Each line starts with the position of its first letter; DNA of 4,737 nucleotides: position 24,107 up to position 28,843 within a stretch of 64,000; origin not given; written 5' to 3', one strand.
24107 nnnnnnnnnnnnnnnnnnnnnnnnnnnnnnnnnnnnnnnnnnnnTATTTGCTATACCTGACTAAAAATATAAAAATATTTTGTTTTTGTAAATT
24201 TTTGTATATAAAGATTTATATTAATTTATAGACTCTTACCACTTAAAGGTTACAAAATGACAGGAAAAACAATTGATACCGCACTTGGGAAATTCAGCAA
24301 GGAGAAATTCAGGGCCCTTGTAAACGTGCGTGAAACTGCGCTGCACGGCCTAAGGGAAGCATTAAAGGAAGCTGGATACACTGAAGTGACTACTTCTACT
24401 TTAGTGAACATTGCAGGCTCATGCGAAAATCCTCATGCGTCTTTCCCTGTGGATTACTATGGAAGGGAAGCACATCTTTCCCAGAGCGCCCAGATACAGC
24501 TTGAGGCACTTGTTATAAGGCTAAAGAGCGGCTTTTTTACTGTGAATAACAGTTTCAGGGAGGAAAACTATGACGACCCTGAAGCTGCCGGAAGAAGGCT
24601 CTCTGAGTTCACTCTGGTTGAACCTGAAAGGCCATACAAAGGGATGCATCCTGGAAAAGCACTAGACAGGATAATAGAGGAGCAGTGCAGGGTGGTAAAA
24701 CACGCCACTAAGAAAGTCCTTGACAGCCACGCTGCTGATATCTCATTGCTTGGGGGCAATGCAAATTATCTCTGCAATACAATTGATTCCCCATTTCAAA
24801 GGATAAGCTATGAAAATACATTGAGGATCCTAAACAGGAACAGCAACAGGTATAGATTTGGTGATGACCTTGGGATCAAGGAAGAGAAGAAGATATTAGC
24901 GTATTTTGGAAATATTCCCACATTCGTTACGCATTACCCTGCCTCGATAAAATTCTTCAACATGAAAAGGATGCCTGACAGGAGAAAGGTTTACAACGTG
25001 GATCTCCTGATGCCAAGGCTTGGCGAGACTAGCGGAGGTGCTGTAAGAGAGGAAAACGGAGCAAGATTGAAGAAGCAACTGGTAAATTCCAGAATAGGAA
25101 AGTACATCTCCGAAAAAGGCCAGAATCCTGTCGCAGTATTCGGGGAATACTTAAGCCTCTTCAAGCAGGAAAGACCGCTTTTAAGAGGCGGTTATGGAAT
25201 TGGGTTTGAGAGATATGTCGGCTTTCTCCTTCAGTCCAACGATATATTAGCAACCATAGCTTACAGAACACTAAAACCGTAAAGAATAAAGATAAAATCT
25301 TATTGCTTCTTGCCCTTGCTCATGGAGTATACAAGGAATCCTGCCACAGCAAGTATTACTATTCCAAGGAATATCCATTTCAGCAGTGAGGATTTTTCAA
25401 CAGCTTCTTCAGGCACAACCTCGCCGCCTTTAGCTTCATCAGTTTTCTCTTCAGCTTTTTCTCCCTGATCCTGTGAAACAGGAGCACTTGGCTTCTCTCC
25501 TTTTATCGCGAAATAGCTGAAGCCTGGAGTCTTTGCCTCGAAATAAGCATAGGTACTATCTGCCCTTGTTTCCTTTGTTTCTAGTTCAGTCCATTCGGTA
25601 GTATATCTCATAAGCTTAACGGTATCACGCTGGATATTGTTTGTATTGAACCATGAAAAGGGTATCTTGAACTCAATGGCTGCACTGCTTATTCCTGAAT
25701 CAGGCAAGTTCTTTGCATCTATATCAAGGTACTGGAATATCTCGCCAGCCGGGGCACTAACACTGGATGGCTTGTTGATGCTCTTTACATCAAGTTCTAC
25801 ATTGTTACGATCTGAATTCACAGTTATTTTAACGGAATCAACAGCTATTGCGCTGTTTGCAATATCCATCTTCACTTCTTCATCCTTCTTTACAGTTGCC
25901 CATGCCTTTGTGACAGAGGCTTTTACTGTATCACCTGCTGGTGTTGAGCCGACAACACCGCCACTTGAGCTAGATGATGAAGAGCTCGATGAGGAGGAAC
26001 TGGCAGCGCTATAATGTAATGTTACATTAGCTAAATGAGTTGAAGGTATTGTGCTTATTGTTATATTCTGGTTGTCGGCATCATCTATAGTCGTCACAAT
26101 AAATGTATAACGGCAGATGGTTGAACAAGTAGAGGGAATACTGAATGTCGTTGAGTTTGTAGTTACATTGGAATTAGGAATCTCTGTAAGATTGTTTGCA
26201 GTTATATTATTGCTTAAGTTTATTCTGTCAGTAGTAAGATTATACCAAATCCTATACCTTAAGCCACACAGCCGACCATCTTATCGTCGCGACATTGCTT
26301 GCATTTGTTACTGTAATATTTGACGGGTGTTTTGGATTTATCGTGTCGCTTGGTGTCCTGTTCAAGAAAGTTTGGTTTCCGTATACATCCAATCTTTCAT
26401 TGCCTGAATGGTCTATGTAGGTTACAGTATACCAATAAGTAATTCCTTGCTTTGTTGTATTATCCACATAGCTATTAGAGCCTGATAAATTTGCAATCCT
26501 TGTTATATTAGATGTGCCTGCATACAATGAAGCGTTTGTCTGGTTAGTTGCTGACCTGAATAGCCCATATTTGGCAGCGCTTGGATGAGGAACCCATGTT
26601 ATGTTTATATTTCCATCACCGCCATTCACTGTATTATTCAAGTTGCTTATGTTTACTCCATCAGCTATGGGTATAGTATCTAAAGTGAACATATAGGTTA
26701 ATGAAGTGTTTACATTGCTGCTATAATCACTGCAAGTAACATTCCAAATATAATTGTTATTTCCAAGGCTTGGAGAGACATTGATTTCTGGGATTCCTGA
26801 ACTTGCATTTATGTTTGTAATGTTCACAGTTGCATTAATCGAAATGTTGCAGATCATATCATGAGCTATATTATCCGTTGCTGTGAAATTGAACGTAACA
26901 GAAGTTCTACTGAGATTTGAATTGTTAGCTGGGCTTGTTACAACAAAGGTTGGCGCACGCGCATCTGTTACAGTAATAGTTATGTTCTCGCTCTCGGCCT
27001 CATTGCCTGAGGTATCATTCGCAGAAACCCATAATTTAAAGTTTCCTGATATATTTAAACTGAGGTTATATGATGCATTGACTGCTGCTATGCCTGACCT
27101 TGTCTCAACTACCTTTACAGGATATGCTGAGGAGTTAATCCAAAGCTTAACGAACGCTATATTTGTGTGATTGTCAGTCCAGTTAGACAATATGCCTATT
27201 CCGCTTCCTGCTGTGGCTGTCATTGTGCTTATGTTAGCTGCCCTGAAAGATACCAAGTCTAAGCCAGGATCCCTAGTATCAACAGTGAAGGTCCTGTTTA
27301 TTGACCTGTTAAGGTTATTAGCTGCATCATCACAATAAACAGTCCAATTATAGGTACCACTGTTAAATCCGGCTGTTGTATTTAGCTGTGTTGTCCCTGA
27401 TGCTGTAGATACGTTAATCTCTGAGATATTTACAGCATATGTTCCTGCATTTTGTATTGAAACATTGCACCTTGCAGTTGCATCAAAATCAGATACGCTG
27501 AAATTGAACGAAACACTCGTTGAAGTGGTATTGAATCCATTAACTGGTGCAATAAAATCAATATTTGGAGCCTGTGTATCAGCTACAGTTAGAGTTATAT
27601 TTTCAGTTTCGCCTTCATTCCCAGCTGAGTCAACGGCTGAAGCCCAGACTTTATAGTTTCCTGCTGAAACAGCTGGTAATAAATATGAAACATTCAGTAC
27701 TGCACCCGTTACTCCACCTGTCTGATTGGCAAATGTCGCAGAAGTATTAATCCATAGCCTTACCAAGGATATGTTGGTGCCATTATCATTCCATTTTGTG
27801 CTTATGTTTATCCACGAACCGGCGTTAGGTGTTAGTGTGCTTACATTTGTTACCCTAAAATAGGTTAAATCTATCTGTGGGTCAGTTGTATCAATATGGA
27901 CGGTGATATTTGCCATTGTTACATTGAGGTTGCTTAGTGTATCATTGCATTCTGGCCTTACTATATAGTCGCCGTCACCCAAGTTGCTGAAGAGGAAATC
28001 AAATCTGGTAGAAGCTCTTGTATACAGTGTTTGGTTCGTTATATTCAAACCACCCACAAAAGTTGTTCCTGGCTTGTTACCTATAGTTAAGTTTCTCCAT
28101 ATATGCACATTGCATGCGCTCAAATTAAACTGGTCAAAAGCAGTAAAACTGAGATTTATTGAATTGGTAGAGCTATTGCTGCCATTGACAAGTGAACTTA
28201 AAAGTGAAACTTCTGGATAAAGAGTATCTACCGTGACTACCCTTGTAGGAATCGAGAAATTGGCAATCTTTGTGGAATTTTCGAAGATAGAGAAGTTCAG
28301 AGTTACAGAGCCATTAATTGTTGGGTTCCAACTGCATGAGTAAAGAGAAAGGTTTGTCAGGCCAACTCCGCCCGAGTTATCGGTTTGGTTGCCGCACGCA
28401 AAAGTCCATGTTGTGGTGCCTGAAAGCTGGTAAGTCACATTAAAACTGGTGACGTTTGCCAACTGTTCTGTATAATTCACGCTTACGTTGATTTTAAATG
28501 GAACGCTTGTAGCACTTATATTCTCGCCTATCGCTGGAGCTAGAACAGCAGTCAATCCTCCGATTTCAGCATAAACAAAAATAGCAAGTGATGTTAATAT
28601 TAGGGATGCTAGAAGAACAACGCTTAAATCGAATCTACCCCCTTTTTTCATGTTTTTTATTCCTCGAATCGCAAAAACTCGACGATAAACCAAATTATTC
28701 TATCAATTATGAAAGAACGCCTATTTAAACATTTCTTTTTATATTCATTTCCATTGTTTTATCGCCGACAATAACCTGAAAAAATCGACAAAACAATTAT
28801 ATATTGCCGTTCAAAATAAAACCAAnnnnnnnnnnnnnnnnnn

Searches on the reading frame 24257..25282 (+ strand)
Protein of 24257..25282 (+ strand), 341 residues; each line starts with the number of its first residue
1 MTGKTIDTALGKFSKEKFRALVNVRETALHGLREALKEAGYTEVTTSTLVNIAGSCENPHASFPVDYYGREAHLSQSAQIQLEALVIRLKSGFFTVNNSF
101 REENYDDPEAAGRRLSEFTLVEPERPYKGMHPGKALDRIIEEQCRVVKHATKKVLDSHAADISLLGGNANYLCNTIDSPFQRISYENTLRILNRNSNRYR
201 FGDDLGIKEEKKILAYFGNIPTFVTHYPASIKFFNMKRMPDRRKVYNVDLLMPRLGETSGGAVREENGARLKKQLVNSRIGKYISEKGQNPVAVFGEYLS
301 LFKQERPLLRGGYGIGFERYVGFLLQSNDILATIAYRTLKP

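Call 26: search_protein_families(library=pfam, proteins=[window:24257-25282:+], max_evalue=0.00001)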
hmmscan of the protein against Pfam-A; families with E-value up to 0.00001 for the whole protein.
window:24257-25282:+ (341 aa): 1 family
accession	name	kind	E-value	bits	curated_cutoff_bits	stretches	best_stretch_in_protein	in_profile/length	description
PF00152.25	tRNA-synt_2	-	6.2e-34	117.9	25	1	13-336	13-304/308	tRNA synthetases class II (D, K and N)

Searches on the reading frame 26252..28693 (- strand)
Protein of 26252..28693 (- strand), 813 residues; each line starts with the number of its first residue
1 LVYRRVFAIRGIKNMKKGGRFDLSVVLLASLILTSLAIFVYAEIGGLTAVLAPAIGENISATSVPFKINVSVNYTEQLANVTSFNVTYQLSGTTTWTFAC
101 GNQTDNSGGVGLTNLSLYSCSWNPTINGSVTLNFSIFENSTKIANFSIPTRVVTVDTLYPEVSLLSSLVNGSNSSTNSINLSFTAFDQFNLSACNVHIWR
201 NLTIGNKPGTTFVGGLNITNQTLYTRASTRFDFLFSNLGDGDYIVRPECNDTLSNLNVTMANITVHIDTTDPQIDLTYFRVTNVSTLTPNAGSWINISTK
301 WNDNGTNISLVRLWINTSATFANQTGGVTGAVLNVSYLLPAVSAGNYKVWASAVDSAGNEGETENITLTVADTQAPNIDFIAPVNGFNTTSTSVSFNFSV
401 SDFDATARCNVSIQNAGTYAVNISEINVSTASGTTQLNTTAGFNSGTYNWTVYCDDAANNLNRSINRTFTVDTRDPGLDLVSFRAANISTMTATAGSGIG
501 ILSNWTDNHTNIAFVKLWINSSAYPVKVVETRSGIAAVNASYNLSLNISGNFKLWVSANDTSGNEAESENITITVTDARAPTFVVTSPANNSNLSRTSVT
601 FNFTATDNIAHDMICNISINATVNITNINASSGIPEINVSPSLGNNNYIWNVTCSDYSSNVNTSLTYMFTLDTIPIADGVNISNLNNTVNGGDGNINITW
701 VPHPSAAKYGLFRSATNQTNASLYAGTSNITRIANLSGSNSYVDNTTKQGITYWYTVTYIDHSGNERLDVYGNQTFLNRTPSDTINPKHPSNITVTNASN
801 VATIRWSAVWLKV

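Call 13: search_protein_families(library=ncbifam, proteins=[window:26252-28693:-], max_evalue=1e-10)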
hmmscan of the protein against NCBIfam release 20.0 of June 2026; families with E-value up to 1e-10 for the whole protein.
window:26252-28693:- (813 aa): 0 families

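Call 65: search_protein_families(library=pfam, proteins=[window:26252-28693:-], max_evalue=0.001)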
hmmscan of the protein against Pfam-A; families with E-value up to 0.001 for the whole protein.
window:26252-28693:- (813 aa): 3 families
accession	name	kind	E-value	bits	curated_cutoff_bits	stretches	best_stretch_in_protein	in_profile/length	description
PF19077.6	Big_13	-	6.8e-12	46.2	27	0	396-473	31-102/102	Bacterial Ig-like domain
PF13750.12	Big_3_3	-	1e-05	25.7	27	0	230-278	4-51/157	Bacterial Ig-like domain (group 3)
PF15418.12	DUF4625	-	0.00081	20.1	27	0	323-364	83-125/131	Domain of unknown function (DUF4625)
